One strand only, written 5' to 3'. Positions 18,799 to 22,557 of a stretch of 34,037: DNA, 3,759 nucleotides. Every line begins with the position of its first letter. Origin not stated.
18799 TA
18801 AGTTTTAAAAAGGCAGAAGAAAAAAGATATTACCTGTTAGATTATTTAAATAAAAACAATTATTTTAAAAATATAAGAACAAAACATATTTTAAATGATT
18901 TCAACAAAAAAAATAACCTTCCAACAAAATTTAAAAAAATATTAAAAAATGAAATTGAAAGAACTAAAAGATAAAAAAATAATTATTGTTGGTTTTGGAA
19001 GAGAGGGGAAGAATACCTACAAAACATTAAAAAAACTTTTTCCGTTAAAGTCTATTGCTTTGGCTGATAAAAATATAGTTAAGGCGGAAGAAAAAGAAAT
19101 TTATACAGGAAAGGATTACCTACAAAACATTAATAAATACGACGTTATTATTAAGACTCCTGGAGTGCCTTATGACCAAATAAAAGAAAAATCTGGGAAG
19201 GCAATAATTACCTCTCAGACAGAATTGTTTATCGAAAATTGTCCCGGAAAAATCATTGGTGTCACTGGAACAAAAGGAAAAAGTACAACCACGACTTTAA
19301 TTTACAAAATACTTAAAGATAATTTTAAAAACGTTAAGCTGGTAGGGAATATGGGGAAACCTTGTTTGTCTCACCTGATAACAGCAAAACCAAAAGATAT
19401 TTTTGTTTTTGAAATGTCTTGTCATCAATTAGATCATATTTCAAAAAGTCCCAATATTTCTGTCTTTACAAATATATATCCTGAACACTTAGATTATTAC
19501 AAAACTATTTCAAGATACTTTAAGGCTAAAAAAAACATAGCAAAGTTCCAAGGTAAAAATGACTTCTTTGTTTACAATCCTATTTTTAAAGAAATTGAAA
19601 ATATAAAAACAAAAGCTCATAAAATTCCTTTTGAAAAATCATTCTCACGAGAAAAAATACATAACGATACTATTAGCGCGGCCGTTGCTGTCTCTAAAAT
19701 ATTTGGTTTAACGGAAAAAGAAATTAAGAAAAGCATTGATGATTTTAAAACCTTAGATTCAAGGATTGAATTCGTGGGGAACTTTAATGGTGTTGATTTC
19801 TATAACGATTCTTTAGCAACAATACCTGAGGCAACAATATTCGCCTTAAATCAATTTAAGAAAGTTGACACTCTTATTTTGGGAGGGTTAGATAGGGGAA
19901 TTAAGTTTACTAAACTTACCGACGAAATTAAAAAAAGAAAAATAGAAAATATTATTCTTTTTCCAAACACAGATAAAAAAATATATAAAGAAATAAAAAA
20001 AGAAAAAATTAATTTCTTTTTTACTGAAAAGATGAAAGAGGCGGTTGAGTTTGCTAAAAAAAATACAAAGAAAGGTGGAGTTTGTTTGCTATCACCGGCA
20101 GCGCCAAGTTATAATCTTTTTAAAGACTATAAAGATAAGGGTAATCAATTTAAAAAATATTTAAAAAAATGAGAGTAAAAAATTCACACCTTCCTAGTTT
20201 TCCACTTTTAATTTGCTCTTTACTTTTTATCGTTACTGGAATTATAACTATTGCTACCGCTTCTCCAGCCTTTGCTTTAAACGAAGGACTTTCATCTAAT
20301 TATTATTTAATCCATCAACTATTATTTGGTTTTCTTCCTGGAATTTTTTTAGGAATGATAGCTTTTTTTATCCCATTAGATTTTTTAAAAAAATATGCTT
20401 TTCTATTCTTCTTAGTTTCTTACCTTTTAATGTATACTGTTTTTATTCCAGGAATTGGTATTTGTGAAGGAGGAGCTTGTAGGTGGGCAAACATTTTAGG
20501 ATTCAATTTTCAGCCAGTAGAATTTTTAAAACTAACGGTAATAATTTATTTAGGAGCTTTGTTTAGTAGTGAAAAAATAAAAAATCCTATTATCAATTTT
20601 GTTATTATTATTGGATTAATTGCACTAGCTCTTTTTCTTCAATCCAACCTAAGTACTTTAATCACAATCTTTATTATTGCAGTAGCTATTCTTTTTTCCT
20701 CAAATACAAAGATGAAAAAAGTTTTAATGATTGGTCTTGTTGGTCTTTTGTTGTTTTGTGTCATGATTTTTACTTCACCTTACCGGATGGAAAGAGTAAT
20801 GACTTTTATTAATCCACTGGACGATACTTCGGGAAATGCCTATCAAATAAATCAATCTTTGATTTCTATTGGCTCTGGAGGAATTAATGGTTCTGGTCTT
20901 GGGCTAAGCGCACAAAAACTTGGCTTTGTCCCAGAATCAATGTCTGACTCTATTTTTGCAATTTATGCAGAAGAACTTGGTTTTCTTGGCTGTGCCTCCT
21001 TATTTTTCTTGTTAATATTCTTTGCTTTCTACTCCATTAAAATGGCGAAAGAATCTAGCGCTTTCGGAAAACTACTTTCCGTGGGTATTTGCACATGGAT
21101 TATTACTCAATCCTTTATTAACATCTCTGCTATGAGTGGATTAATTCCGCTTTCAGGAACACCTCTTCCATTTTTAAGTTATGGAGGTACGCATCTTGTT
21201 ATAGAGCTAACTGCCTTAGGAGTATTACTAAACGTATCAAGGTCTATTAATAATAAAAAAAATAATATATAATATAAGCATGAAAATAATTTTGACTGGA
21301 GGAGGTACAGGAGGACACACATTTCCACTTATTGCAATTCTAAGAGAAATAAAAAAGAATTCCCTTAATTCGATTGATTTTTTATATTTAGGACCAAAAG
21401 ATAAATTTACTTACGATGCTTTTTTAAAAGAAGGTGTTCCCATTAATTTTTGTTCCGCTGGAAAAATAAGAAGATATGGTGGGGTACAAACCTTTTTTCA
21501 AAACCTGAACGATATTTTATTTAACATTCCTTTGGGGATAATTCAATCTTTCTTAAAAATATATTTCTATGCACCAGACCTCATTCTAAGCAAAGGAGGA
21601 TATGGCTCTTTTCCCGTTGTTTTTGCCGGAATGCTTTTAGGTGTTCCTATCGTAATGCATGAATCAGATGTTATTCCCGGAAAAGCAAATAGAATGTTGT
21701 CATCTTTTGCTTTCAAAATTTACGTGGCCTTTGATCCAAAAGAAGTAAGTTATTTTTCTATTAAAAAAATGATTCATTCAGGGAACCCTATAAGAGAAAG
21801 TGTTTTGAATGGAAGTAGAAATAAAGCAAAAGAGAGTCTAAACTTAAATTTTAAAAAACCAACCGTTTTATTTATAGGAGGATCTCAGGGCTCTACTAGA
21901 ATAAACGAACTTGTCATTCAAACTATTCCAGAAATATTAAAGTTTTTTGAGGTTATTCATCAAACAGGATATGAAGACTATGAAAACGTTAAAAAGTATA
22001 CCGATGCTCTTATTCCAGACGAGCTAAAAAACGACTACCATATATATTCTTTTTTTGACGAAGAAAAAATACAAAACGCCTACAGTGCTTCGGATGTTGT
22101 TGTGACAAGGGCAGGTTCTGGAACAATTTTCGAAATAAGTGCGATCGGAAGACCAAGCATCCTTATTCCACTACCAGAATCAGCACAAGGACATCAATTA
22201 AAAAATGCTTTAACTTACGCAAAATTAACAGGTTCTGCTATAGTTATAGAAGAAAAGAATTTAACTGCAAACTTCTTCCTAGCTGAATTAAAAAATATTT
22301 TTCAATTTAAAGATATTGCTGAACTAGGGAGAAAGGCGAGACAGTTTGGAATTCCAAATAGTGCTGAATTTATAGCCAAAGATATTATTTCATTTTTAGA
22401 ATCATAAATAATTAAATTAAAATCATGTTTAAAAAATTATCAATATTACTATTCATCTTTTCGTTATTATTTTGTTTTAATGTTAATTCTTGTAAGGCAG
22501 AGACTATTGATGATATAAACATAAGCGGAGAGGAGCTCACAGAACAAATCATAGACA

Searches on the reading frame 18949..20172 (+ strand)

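Call 12: search_protein_families(library=pfam, proteins=[window:18949-20172:+], max_evalue=0.001)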
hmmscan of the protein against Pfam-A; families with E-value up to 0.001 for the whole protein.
window:18949-20172:+ (407 aa): 2 families
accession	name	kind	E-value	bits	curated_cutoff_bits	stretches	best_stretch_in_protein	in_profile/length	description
PF08245.18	Mur_ligase_M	-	5.8e-27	95.4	24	1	105-280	1-189/200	Mur ligase middle domain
PF02875.26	Mur_ligase_C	-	3.9e-08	34.6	28.4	1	272-384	2-126/127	Mur ligase, glutamate ligase domain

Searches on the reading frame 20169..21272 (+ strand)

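Call 12: search_protein_families(library=pfam, proteins=[window:20169-21272:+], max_evalue=0.001)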
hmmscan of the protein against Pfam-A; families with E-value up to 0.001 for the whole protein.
window:20169-21272:+ (367 aa): 1 family
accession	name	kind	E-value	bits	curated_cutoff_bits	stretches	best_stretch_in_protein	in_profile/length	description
PF01098.24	FTSW_RODA_SPOVE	-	1.3e-81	274.9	26.4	1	14-359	5-353/356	Cell cycle protein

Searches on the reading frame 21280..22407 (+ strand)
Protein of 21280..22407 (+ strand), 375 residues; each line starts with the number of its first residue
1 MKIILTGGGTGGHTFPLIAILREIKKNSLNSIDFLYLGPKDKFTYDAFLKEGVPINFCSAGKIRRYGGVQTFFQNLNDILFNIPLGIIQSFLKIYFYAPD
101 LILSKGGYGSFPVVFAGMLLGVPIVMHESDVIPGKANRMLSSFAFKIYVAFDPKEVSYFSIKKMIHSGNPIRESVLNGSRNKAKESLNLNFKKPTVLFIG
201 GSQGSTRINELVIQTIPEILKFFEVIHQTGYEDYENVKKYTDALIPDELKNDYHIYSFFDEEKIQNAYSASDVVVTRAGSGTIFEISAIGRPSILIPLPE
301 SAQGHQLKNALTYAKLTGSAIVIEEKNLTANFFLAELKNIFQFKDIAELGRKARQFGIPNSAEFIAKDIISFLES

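Call 12: search_protein_families(library=pfam, proteins=[window:21280-22407:+], max_evalue=0.001)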
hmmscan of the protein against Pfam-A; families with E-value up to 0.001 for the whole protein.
window:21280-22407:+ (375 aa): 2 families
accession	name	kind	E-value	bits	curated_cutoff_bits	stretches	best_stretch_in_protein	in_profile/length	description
PF04101.22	Glyco_tran_28_C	-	1.4e-31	110.2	22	1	195-351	1-152/166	Glycosyltransferase family 28 C-terminal domain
PF03033.26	Glyco_transf_28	-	3.9e-25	89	26.2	1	3-148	1-138/139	Glycosyltransferase family 28 N-terminal domain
